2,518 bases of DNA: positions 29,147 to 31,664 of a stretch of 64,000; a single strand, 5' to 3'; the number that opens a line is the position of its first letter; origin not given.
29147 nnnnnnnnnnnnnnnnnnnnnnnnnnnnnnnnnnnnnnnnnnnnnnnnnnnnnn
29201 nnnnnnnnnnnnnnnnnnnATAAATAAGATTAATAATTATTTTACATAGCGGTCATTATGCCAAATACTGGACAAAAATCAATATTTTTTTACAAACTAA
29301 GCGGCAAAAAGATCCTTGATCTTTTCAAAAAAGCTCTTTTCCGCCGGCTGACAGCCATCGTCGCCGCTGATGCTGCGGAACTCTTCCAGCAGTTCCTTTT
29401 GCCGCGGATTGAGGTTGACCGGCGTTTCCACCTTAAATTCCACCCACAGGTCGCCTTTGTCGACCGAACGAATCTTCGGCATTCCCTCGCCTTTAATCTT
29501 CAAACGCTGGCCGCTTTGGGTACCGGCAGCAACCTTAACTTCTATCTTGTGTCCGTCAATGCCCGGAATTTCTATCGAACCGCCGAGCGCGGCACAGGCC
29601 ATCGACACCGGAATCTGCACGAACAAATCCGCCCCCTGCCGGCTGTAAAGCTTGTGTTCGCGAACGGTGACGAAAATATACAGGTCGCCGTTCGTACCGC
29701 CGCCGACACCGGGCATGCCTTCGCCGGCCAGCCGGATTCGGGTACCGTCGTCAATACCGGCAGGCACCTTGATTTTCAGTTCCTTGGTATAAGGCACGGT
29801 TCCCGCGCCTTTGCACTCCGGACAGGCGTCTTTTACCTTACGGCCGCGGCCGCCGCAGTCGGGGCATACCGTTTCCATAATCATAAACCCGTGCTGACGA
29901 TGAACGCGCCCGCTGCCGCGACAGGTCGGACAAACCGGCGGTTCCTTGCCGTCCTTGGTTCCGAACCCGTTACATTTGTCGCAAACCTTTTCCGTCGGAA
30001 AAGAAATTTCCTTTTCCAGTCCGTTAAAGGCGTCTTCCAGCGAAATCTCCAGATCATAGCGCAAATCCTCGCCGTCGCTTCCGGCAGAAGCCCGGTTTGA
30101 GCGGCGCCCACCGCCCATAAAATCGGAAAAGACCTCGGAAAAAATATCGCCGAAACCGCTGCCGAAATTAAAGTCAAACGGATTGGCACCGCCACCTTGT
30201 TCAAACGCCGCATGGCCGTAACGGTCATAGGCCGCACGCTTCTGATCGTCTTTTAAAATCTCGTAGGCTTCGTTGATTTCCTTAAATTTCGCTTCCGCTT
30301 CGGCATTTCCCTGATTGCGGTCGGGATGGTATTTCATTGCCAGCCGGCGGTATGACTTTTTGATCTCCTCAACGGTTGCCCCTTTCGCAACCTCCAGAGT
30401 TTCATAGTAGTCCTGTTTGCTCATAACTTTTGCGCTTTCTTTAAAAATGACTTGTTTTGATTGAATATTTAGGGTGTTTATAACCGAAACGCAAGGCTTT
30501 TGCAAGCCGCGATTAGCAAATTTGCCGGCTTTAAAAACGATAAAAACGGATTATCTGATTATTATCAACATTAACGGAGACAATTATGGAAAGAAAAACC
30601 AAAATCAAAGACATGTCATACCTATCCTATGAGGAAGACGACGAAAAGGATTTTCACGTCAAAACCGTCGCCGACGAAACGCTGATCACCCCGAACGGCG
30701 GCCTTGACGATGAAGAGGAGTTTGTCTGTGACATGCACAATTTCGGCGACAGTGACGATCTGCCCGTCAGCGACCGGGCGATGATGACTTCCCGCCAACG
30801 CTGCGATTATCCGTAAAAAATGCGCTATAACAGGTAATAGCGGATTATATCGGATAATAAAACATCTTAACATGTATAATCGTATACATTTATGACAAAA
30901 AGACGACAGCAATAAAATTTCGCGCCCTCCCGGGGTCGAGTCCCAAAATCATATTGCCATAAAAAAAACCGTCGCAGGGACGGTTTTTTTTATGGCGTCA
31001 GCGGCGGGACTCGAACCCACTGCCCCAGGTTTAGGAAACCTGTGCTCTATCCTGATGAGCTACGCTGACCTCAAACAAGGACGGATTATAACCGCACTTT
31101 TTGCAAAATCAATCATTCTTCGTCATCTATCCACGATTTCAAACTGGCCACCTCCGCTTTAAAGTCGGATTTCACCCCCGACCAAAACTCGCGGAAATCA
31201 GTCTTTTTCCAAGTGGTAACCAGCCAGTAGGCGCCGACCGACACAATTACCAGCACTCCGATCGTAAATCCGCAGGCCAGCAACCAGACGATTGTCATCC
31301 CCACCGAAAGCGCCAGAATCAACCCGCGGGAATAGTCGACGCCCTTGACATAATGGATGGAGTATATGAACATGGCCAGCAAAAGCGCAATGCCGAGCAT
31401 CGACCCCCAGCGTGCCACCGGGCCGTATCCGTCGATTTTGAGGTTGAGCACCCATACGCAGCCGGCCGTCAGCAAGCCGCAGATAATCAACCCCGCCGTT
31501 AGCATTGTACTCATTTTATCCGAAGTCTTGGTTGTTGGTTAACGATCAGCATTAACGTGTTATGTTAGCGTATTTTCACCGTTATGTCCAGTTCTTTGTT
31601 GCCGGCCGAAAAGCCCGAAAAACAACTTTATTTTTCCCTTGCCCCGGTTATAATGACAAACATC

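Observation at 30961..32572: tRNA-Arg flanked by a holin-like protein and a T4-type lysozyme whose SAR/signal-like N-terminus sits in the -1 frame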

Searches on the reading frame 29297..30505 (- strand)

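Call 8: search_protein_families(library=pfam, max_evalue=0.1, proteins=[window:29297-30505:-])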
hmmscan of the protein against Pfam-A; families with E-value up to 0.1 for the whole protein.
window:29297-30505:- (402 aa): 5 families
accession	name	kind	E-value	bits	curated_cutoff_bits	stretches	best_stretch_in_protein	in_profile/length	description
PF01556.23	DnaJ_C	-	1.3e-47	162.1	26.6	1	148-362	1-152/152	DnaJ C terminal domain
PF00226.36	DnaJ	-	2.5e-28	98.4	27.8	1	32-94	1-63/63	DnaJ domain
PF00684.25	DnaJ_CXXCXGXG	-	3.2e-14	53.4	32.7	1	175-235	1-65/65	DnaJ central domain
PF15777.11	Anti-TRAP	-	9.2e-05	22.8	32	2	172-206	10-47/59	Tryptophan RNA-binding attenuator protein inhibitory protein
PF17302.8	DUF5351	-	0.063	14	27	0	228-236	20-28/29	Family of unknown function (DUF5351)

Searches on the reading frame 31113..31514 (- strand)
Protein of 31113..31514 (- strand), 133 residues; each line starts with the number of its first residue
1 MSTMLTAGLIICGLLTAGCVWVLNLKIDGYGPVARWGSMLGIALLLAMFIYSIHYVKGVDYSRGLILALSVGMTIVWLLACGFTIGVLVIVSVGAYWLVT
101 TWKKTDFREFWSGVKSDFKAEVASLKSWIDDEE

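Call 8: search_protein_families(library=pfam, max_evalue=0.1, proteins=[window:31113-31514:-])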
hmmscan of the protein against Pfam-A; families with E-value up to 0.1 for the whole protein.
window:31113-31514:- (133 aa): 0 families

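Call 9: search_protein_families(library=phrogs, max_evalue=0.1, proteins=[window:31113-31514:-])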
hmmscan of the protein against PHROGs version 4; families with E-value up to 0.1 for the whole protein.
window:31113-31514:- (133 aa): 1 family
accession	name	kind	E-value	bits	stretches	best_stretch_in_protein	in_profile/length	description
phrog_28862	-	unknown function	0.027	15.9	1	52-117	8-74/91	-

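Call 37: find_homologous_proteins(query=window:31113-31514:-, max_evalue=0.01)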
Query window:31113-31514:- (133 aa): 15 proteins with E <= 0.01 among 53 candidates.
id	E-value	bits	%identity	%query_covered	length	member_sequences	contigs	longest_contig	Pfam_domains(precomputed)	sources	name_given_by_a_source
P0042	1.8e-77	276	95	100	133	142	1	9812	-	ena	-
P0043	3.4e-69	249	87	95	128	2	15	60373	-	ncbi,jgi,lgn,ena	-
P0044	2.3e-66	240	80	100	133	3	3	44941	-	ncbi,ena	-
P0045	7.2e-63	229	75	100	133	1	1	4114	-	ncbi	-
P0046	8.1e-63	229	77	100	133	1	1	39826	-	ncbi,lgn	-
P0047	1.5e-61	224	77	100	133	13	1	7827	-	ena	-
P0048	5.8e-61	223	77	100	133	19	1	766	-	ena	-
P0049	8.5e-58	212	74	100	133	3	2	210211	-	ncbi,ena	-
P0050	4.5e-57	210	74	97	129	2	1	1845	-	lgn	-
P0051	7.8e-57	209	75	97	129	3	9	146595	-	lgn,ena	-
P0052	2.3e-55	204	74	97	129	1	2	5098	-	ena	-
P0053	1.3e-54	202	71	97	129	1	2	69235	-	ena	-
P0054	3.2e-54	201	65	100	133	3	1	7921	-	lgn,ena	-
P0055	1.1e-51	192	96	71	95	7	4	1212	-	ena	-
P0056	3.1e-46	175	62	99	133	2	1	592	-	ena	-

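Call 43: search_protein_families(library=ncbifam, max_evalue=0.01, proteins=[window:31113-31514:-])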
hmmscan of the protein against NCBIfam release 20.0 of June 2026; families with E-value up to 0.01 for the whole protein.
window:31113-31514:- (133 aa): 0 families

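Call 56: search_protein_representatives(alignment_id=A3)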
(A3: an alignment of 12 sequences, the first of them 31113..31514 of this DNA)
Query: 12 sequences, 133 profile positions. Proteins with E-value up to 0.001 (for the whole library): 7; up to 1e-10: 7; up to 1e-30: 4. The best 7 are listed.
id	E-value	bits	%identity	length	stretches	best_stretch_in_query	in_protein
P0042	1.5e-70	251.5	-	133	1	1-133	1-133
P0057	3.4e-37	143.6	-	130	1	9-133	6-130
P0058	7.3e-36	139.3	-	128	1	7-133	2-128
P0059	2.8e-32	127.7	-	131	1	1-132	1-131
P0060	4.3e-30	120.6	-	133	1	1-133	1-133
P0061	3.8e-20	88.4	-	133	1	1-133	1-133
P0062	7.5e-16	74.5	-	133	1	1-133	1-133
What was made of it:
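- On Holin (for TM133): The profile search finds only 7 clusters, all the same family of about 130 aa (call 56).
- Tried and rejected: Only its own narrow family was found (calls 37, 56).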
